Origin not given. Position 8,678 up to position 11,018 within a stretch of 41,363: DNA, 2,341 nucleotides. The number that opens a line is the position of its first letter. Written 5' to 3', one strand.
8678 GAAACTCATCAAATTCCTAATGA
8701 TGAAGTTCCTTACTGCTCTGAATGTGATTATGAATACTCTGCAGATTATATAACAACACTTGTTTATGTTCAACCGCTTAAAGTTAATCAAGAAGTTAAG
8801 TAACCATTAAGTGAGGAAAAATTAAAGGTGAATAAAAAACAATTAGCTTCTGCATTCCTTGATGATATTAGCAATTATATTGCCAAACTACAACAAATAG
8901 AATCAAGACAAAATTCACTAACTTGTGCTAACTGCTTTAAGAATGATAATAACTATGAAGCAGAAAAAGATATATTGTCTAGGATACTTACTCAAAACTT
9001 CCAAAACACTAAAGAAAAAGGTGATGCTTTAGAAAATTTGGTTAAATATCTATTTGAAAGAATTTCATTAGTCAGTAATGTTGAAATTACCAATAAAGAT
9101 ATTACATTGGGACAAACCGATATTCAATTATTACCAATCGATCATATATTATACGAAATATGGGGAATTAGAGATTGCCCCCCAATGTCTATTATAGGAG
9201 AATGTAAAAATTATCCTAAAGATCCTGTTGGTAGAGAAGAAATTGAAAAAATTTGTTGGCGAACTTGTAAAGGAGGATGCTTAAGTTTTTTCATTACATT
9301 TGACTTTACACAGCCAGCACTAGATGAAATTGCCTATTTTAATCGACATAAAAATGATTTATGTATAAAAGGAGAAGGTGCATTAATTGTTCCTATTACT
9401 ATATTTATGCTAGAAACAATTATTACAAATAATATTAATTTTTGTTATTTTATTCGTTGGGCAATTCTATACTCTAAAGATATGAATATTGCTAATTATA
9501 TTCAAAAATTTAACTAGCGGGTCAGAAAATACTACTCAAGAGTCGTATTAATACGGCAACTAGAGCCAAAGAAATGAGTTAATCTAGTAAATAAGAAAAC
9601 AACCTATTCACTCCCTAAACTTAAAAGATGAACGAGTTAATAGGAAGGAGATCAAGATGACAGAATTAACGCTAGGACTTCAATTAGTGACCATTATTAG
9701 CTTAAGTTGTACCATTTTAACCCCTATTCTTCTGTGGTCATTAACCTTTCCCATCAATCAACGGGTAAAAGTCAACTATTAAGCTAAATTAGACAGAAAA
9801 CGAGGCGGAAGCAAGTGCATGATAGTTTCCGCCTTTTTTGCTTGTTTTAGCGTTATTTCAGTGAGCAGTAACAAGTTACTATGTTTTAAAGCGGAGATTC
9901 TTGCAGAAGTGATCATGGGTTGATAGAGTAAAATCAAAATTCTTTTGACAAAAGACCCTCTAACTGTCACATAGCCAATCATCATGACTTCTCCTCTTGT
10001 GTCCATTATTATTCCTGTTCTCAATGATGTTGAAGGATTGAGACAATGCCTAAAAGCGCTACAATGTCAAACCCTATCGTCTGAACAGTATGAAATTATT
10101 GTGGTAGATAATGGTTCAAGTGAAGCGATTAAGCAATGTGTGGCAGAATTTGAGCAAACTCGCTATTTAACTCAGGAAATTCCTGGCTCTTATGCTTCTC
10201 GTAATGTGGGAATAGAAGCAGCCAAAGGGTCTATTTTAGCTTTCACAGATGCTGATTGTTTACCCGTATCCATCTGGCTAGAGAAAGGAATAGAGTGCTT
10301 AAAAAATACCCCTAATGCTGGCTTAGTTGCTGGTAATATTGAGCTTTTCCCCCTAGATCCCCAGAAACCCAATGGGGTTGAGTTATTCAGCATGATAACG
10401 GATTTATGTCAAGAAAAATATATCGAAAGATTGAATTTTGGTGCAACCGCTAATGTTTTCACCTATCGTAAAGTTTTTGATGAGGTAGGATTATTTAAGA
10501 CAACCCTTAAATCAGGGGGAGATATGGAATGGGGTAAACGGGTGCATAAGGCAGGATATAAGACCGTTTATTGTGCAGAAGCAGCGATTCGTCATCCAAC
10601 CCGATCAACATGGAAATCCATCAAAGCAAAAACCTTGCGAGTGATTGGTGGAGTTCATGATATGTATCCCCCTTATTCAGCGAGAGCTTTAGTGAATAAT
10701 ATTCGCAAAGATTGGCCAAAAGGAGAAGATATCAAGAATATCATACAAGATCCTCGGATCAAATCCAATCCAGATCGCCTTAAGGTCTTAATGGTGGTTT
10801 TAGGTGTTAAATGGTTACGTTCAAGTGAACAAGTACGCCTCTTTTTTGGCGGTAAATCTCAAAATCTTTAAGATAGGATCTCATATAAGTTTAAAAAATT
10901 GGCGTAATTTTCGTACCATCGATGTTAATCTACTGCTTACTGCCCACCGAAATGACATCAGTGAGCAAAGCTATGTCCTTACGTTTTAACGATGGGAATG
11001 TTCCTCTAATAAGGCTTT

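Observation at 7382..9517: AT-rich, HIP1-free two-gene cassette (473-aa ORFan plus Mrr-like PD-(D/E)XK nuclease) wedged next to ureC: candidate undescribed defence-type module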

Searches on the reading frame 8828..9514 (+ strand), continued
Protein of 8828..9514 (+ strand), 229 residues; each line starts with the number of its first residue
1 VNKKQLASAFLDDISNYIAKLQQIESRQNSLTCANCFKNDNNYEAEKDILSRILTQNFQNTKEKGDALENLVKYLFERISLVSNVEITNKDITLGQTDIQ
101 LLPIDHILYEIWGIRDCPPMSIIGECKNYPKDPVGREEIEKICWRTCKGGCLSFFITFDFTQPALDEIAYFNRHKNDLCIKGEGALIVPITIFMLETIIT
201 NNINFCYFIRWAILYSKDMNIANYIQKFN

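Call 65: search_protein_families(library=padloc, alignment_id=A4, max_evalue=0.00001)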
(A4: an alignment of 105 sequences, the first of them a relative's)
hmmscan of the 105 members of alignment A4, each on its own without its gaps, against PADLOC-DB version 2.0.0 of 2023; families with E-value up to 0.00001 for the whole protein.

A. member 1, L013:585-2708:+ (708 aa): 0 families

B. families by the number of members that match (of 105 scanned): 282 families (the first 25 are shown)
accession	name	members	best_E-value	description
PDLC03032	MTase_I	4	1.2e-100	Type I methyltransferase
PDLC03038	MTase_I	4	8e-87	Type I methyltransferase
PDLC04943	PDC-S17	4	1.6e-74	-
PDLC03019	MTase_I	4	6.6e-68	Type I methyltransferase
PDLC03624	REase_MTase_IIG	4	6.8e-15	Type IIG restriction enzyme-methyltransferase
PDLC03026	MTase_I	3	7.7e-197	Type I methyltransferase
PDLC03027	MTase_I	3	7.6e-133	Type I methyltransferase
PDLC03031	MTase_I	3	5.2e-114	Type I methyltransferase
PDLC03022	MTase_I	3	5.9e-113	Type I methyltransferase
PDLC03021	MTase_I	3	1.5e-91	Type I methyltransferase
PDLC03039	MTase_I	3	1.3e-86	Type I methyltransferase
PDLC03028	MTase_I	3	1.6e-67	Type I methyltransferase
PDLC04134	mad2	3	6.1e-61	mads_2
PDLC03025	MTase_I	3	1.1e-56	Type I methyltransferase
PDLC03240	MTase_II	3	5.7e-49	Type II methyltransferase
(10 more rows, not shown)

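Call 70: find_related_loci(query=A2, collection=viral_contigs, flank=10000)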
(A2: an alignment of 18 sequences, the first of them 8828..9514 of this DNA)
Query A2 (229 aa) in viral_contigs; peptide patterns used: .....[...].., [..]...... (x = any residue, [..] = any of these).
70 stretches matched a pattern, but none encodes a relative of the query by tblastn (E <= 1e-3).

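Call 71: search_dna_similar(query=window:8828-9514:+, collection=plasmids, mode=protein, max_evalue=0.001)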
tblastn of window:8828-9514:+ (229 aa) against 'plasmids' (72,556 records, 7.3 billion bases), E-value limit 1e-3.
No match.

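Call 72: search_dna_similar(query=window:8828-9514:+, collection=phages, mode=protein, max_evalue=0.001)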
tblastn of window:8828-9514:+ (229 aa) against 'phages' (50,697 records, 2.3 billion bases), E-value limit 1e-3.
No match.

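Call 83: search_protein_families(library=pfam, proteins=[L003:7388-8485:+], max_evalue=0.01)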
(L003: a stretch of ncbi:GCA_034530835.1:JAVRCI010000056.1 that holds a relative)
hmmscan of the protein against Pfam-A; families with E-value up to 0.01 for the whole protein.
L003:7388-8485:+ (366 aa): 8 families
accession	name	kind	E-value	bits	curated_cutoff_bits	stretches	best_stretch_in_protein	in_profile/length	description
PF25213.1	HVO_A0261_N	-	8.7e-06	26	35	0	73-96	29-52/86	HVO_A0261 N-terminal domain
PF13384.12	HTH_23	-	2.7e-05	24.3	24.6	0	59-91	8-40/50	Homeodomain-like domain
PF21248.3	SoFic-like_C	-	3.7e-05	24.3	27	0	69-96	31-58/76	Protein adenylyltransferase SoFic-like, C-terminal domain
PF08279.18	HTH_11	-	0.00063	20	25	0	73-94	20-41/55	HTH domain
PF01325.25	Fe_dep_repress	-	0.0011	19.5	26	0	198-220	24-46/60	Iron dependent repressor, N-terminal DNA binding domain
PF01978.25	TrmB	-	0.0015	18.8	25.6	0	190-234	16-60/68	Sugar-specific transcriptional regulator TrmB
PF01022.26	HTH_5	-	0.004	17.4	22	0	186-220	5-39/47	Bacterial regulatory protein, arsR family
PF24033.1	DUF7342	-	0.0047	17.3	31.6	0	73-99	22-48/150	Family of unknown function (DUF7342)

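Call 90: search_protein_families(library=padloc, proteins=[L003:7388-8485:+], max_evalue=0.01)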
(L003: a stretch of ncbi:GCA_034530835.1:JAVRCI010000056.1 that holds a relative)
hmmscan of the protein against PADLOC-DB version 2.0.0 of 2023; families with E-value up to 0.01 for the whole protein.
L003:7388-8485:+ (366 aa): 5 families
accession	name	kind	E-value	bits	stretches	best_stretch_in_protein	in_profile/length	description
PDLC03963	SoFic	-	5.4e-06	24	0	186-245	296-352/361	-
PDLC01857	CARF3--CARF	-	3.6e-05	21.5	0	194-228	141-175/201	-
PDLC01434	CasR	-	0.00018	19.5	0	56-95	130-168/191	"CAS-I,CAS-II,CAS-III,CAS-IV,CAS-V,CAS-VI; associated_signaling"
PDLC01268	CasR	-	0.0037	15.3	0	59-95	126-164/179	"CAS-I,CAS-II,CAS-III,CAS-IV,CAS-V,CAS-VI; associated_signaling"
PDLC01858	CARF3--CARF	-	0.0058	14.6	0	184-232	145-193/204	-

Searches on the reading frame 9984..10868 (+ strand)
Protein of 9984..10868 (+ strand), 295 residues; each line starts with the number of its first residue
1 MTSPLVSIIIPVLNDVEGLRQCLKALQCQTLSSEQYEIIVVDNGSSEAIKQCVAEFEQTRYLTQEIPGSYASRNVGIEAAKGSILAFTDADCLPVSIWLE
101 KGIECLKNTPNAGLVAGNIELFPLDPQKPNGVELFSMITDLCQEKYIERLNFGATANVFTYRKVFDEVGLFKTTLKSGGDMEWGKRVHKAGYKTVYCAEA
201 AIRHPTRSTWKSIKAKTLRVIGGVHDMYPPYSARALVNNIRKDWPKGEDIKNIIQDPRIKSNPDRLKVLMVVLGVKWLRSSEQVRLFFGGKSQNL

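Call 83: search_protein_families(library=pfam, proteins=[window:9984-10868:+], max_evalue=0.01)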
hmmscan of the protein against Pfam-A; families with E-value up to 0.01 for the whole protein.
window:9984-10868:+ (295 aa): 4 families
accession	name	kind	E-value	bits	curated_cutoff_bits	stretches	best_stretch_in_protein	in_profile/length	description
PF00535.33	Glycos_transf_2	-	2e-20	73.9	23.3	1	7-118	1-115/168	Glycosyl transferase family 2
PF13641.12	Glyco_tranf_2_3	-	1.5e-09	38.7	27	1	6-218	3-225/230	Glycosyltransferase like family 2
PF10111.15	Glyco_tranf_2_2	-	6.7e-09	36.1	27.3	1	7-116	1-121/276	Glycosyltransferase like family 2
PF13632.12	Glyco_trans_2_3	-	4.8e-05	23.7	27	1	139-239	58-156/198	Glycosyl transferase family group 2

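Call 89: find_related_loci(query=window:9984-10868:+, collection=metagenome_contigs, flank=8000)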
Query window:9984-10868:+ (295 aa) in metagenome_contigs; peptide patterns used: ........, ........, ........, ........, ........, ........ (x = any residue, [..] = any of these).
263 stretches matched a pattern; 113 encode a relative of the query (tblastn E <= 1e-3); the best 80 are kept; 80 distinct loci.
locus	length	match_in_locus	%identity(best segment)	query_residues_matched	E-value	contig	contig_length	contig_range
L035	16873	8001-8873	43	3-289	6e-78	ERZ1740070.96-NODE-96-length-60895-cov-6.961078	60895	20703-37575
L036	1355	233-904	46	2-226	1e-67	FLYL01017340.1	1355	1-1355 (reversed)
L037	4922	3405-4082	45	1-223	1e-62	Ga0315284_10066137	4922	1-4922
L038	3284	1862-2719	37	4-286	2e-58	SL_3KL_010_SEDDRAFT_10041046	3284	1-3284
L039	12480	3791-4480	33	6-236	3e-27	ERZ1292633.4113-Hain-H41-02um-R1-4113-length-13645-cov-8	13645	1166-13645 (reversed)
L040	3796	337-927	32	6-204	3e-23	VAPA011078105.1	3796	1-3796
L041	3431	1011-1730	27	1-209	1e-22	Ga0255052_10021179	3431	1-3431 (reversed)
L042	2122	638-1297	30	1-204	7e-22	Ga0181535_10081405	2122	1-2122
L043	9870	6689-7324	33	7-217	1e-21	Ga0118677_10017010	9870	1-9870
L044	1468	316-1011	29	6-228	4e-20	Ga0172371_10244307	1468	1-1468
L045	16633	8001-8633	30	1-209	2e-19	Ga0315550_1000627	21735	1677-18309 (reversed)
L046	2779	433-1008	31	1-197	2e-19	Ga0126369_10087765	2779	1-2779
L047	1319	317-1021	28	7-243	4e-19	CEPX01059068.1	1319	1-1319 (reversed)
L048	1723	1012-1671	31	6-209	1e-18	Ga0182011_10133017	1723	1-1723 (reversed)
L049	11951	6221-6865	29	6-204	2e-18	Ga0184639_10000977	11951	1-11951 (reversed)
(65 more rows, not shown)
